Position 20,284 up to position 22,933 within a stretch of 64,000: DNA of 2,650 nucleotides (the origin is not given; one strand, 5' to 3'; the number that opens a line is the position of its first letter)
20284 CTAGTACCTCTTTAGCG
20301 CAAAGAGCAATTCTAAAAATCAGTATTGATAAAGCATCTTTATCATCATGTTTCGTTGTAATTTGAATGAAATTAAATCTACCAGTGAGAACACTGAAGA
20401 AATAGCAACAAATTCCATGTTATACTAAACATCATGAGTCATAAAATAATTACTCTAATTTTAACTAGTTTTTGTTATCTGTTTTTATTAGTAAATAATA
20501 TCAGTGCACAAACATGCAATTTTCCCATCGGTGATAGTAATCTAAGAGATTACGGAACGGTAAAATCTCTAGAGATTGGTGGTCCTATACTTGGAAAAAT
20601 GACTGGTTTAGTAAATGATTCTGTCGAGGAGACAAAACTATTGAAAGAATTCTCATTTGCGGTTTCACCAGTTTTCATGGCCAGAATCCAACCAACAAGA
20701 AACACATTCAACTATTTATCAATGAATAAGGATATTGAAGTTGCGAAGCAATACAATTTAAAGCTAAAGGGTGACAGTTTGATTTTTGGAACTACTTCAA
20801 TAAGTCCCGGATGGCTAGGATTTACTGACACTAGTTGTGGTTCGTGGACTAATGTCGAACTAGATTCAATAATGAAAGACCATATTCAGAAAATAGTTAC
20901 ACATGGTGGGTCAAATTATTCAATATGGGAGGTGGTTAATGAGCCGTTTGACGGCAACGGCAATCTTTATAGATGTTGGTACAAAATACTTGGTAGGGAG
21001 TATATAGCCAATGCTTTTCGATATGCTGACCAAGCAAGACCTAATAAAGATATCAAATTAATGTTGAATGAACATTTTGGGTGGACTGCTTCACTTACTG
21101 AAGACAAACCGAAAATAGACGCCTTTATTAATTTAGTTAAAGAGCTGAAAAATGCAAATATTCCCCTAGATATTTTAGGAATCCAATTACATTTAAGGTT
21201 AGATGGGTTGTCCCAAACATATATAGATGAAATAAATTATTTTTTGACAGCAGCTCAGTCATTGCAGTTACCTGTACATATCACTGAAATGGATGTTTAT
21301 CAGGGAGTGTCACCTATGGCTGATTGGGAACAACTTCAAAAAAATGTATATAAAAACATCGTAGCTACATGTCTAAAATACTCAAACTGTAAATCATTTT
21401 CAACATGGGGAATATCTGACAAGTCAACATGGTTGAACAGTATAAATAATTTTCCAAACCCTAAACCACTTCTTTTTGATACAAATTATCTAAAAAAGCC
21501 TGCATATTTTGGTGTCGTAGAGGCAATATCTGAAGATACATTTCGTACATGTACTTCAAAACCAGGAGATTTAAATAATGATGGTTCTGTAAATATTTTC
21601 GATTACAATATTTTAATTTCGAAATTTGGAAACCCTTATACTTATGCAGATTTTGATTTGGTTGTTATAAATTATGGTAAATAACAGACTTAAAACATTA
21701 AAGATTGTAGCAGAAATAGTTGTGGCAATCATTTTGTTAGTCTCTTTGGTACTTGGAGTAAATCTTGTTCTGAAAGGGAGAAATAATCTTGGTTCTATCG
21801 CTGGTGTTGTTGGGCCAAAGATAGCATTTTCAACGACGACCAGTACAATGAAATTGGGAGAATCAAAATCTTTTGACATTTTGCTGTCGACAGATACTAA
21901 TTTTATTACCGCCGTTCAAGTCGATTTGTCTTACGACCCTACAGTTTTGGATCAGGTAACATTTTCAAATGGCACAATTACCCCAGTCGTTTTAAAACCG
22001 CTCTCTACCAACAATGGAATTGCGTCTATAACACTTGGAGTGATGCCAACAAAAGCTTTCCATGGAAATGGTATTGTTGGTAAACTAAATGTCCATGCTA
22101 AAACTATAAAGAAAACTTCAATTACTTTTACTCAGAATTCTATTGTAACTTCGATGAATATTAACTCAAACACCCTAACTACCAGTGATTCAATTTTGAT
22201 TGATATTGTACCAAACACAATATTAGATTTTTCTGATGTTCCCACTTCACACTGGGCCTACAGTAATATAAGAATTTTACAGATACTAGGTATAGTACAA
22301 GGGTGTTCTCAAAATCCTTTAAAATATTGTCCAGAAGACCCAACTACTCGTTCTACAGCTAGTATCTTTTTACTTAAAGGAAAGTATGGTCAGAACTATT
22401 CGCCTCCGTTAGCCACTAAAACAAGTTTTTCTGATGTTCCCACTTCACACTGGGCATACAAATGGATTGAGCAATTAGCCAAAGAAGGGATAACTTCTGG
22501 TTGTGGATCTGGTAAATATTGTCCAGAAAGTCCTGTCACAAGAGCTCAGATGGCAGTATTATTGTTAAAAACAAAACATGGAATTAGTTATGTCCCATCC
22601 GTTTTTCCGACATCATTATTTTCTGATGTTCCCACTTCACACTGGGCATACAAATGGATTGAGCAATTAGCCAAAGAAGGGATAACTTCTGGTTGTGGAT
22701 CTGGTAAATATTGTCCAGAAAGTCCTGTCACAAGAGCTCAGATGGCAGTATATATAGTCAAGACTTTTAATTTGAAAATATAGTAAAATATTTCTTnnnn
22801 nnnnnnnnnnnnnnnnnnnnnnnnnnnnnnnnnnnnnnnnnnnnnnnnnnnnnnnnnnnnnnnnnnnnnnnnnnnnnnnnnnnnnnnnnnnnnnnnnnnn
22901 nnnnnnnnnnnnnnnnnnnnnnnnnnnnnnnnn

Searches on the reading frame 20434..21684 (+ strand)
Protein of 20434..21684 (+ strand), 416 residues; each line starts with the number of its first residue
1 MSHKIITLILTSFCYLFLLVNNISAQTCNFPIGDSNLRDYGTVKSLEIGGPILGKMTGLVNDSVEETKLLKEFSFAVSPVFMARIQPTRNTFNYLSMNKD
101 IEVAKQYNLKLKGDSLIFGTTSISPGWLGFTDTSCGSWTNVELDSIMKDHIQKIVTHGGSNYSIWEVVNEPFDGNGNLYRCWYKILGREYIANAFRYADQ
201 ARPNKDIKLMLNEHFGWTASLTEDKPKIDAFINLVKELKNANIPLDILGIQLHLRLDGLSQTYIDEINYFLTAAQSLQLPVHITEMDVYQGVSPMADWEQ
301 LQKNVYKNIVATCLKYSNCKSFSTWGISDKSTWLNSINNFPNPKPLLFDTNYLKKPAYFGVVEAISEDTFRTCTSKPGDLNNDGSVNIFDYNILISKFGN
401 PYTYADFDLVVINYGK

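Call 16: search_protein_families(library=pfam, proteins=[window:20434-21684:+], max_evalue=0.01)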
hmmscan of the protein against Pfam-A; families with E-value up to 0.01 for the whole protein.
window:20434-21684:+ (416 aa): 2 families
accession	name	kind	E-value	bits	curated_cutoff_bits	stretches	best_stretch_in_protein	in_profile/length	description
PF00331.26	Glyco_hydro_10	-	2.1e-58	198.4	22.1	1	83-364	48-311/311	Glycosyl hydrolase family 10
PF00404.24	Dockerin_1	-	0.0045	17.6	22.9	0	377-398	1-22/57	Dockerin type I domain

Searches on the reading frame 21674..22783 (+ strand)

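Call 16: search_protein_families(library=pfam, proteins=[window:21674-22783:+], max_evalue=0.01)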
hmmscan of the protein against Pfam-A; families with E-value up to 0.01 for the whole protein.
window:21674-22783:+ (369 aa): 2 families
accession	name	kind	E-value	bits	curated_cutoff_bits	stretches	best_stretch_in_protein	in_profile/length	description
PF00395.25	SLH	-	6.1e-26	90.6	20.8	2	251-294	1-44/44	S-layer homology domain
PF00963.24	Cohesin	-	0.00022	21.9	24.1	1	69-174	20-137/139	Cohesin domain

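Call 72: search_protein_families(library=ncbifam, proteins=[window:21674-22783:+], max_evalue=0.01)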
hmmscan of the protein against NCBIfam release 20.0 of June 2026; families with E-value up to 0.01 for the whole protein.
window:21674-22783:+ (369 aa): 1 family
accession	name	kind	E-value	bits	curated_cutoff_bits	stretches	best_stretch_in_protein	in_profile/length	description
NF033190.2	inl_like_NEAT_1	exception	1.2e-17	63.5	1275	1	148-362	555-749/754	NEAT domain-containing leucine-rich repeat protein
